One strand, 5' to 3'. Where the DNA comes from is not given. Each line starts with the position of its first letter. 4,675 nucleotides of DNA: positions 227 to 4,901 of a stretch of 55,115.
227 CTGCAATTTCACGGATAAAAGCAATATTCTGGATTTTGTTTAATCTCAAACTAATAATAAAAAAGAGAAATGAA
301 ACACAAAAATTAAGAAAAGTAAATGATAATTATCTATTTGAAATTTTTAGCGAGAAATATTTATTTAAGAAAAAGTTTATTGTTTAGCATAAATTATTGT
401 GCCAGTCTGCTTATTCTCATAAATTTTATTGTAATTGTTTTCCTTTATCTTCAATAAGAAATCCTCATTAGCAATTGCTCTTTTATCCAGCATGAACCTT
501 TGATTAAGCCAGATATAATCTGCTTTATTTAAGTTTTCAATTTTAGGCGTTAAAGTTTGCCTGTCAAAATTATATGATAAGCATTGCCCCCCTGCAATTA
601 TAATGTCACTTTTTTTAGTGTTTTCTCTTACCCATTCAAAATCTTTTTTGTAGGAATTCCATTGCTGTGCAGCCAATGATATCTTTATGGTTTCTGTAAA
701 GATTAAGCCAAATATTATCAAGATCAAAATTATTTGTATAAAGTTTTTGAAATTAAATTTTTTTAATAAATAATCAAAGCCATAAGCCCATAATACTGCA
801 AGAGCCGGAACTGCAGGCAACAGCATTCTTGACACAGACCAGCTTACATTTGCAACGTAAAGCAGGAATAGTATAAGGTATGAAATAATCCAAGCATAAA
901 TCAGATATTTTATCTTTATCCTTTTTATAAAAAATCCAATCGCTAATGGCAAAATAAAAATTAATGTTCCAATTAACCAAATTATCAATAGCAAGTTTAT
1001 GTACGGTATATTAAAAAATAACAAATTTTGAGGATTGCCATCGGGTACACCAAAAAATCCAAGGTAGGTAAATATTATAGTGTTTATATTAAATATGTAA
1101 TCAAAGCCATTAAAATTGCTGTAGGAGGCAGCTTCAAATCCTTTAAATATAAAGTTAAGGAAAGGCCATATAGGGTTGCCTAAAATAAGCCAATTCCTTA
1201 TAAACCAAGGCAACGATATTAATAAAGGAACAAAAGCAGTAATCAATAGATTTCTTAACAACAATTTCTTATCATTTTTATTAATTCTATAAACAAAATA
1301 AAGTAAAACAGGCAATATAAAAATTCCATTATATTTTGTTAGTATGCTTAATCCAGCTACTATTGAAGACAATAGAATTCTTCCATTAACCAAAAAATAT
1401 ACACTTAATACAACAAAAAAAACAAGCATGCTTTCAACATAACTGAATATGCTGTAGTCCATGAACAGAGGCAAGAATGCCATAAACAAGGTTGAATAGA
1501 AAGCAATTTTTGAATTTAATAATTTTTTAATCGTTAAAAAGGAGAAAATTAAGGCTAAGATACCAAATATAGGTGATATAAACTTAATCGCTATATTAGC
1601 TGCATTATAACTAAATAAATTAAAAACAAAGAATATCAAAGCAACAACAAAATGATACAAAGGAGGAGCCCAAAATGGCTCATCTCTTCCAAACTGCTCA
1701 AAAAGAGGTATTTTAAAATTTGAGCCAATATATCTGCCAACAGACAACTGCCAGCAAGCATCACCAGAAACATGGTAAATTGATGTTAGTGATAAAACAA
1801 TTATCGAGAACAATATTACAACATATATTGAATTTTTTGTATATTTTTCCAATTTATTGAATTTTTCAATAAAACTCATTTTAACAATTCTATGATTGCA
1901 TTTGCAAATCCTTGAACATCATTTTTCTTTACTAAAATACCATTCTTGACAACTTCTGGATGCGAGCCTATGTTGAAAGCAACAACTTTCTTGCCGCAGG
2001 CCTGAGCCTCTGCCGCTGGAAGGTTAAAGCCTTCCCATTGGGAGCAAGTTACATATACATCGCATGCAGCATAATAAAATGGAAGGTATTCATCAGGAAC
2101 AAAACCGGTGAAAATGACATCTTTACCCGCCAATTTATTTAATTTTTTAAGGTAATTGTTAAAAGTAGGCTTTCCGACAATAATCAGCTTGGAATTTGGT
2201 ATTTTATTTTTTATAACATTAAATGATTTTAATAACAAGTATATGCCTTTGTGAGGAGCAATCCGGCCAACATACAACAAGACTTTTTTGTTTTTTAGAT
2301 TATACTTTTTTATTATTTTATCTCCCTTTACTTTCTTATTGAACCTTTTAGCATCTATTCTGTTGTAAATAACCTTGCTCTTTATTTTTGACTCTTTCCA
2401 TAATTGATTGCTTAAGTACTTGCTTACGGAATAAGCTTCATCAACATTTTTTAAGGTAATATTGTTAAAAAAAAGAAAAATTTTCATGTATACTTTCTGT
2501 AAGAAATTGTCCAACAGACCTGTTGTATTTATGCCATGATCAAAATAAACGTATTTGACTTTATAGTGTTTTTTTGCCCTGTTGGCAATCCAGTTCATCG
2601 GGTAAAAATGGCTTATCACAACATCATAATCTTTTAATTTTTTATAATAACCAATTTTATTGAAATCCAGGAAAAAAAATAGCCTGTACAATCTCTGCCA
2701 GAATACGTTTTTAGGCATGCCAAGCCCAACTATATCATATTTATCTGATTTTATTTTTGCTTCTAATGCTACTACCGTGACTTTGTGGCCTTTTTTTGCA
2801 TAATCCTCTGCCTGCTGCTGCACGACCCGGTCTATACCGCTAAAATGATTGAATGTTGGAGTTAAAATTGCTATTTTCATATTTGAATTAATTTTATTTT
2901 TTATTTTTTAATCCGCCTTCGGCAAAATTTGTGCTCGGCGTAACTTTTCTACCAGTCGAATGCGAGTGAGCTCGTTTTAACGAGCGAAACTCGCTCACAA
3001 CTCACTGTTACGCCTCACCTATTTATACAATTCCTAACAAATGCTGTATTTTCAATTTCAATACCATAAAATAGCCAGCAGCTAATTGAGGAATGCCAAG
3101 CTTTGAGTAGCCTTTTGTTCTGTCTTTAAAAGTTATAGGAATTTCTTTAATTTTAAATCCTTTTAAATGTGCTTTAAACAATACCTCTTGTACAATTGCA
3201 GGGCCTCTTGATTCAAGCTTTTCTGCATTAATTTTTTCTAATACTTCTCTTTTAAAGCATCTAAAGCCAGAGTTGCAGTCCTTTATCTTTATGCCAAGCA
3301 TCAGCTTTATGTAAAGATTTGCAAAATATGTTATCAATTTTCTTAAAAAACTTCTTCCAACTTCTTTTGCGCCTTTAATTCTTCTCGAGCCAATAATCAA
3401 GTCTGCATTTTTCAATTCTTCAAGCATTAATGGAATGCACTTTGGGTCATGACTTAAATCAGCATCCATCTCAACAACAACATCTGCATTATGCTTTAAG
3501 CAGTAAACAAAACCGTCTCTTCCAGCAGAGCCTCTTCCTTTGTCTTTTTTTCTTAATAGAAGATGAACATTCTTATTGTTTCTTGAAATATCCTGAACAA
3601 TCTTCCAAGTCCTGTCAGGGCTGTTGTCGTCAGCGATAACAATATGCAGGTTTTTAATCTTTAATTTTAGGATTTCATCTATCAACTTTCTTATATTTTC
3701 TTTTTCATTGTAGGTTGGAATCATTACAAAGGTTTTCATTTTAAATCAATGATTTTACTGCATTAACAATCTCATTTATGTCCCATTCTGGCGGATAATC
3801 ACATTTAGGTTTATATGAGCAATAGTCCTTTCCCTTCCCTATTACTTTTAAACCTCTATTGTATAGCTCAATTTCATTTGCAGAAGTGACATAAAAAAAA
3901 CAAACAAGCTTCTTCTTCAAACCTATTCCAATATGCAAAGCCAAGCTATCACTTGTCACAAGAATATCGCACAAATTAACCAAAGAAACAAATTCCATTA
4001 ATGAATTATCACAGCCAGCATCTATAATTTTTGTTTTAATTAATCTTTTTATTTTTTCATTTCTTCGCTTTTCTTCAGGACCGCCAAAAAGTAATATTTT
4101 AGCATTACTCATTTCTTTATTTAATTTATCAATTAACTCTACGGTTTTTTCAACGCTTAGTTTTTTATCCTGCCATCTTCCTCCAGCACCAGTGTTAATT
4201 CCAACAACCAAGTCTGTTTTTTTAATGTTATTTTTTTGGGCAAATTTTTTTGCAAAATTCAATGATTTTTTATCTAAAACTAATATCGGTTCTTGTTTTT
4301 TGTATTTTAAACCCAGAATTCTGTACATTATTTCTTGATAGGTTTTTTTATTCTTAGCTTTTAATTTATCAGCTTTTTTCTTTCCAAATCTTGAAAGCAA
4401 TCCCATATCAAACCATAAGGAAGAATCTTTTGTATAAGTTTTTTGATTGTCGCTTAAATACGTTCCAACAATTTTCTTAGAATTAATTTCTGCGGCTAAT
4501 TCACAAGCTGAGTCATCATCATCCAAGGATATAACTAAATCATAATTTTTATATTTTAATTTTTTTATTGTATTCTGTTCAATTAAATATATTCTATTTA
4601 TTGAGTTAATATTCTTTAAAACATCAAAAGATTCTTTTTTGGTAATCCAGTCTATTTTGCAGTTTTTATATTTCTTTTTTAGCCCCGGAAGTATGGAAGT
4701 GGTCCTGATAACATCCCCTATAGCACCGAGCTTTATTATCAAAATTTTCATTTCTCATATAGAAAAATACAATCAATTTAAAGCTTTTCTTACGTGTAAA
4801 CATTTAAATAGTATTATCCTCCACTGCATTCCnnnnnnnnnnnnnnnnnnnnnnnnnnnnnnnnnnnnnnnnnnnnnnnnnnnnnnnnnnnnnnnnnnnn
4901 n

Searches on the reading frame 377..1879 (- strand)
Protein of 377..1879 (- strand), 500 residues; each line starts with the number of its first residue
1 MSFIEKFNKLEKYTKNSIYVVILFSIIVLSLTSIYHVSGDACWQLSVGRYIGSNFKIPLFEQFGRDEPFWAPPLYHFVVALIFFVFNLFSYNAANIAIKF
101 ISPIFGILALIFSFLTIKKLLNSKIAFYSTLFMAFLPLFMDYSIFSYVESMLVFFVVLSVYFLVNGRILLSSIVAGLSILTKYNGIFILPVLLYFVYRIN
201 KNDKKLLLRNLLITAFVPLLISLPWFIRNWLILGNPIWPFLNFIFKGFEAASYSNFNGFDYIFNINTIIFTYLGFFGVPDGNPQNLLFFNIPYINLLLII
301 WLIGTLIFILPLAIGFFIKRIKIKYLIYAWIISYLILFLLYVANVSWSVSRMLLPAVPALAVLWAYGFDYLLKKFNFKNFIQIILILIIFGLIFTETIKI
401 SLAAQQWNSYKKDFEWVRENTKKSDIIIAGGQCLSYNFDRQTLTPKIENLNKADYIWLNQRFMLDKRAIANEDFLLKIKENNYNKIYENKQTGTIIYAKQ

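Call 25: search_protein_families(library=pfam, proteins=[window:377-1879:-], max_evalue=0.001)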
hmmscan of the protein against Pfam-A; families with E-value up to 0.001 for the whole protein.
window:377-1879:- (500 aa): 2 families
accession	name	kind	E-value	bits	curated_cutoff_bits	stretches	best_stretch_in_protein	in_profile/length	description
PF13231.12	PMT_2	-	2.4e-08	34.8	26.1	1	72-220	3-158/160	Dolichyl-phosphate-mannose-protein mannosyltransferase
PF02366.24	PMT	-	1.8e-07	31.4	22.7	1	92-227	79-232/245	Dolichyl-phosphate-mannose-protein mannosyltransferase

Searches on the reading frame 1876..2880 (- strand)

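Call 25: search_protein_families(library=pfam, proteins=[window:1876-2880:-], max_evalue=0.001)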
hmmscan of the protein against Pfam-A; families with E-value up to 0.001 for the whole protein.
window:1876-2880:- (334 aa): 4 families
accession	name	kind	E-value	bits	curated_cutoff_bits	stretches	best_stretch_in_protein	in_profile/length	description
PF00534.26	Glycos_transf_1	-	7.7e-37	126.9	26.4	1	188-334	4-157/172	Glycosyl transferases group 1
PF13692.12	Glyco_trans_1_4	-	2.2e-33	115.9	27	1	199-334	2-141/142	Glycosyl transferases group 1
PF13439.12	Glyco_transf_4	-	4.8e-17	62.9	28.5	1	14-179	2-170/170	Glycosyltransferase Family 4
PF13579.12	Glyco_trans_4_4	-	4.8e-07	30.7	29.7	1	14-155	1-137/158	Glycosyl transferase 4-like domain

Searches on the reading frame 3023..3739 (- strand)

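Call 25: search_protein_families(library=pfam, proteins=[window:3023-3739:-], max_evalue=0.001)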
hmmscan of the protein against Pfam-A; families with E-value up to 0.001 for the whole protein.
window:3023-3739:- (238 aa): 2 families
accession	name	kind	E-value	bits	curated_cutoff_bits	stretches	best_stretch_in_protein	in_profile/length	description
PF00535.33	Glycos_transf_2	-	1.8e-29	103.3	23.3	1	5-170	2-167/168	Glycosyl transferase family 2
PF13641.12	Glyco_tranf_2_3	-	3.4e-08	34.2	27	1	4-171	4-175/230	Glycosyltransferase like family 2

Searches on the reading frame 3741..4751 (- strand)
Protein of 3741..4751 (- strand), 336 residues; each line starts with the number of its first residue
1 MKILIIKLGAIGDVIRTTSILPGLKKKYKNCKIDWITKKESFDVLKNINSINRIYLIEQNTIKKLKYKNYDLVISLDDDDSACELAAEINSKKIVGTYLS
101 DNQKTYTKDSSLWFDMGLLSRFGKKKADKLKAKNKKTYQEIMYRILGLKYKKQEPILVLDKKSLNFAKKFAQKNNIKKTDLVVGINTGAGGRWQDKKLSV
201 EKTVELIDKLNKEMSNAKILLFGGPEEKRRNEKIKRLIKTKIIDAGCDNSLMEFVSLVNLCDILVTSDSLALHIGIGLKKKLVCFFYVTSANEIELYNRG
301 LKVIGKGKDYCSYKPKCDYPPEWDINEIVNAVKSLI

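Call 25: search_protein_families(library=pfam, proteins=[window:3741-4751:-], max_evalue=0.001)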
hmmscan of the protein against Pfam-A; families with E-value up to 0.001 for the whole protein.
window:3741-4751:- (336 aa): 1 family
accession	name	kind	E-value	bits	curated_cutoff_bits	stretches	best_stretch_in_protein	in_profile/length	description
PF01075.23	Glyco_transf_9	-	2.9e-14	53.4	22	1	62-312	5-234/247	Glycosyltransferase family 9 (heptosyltransferase)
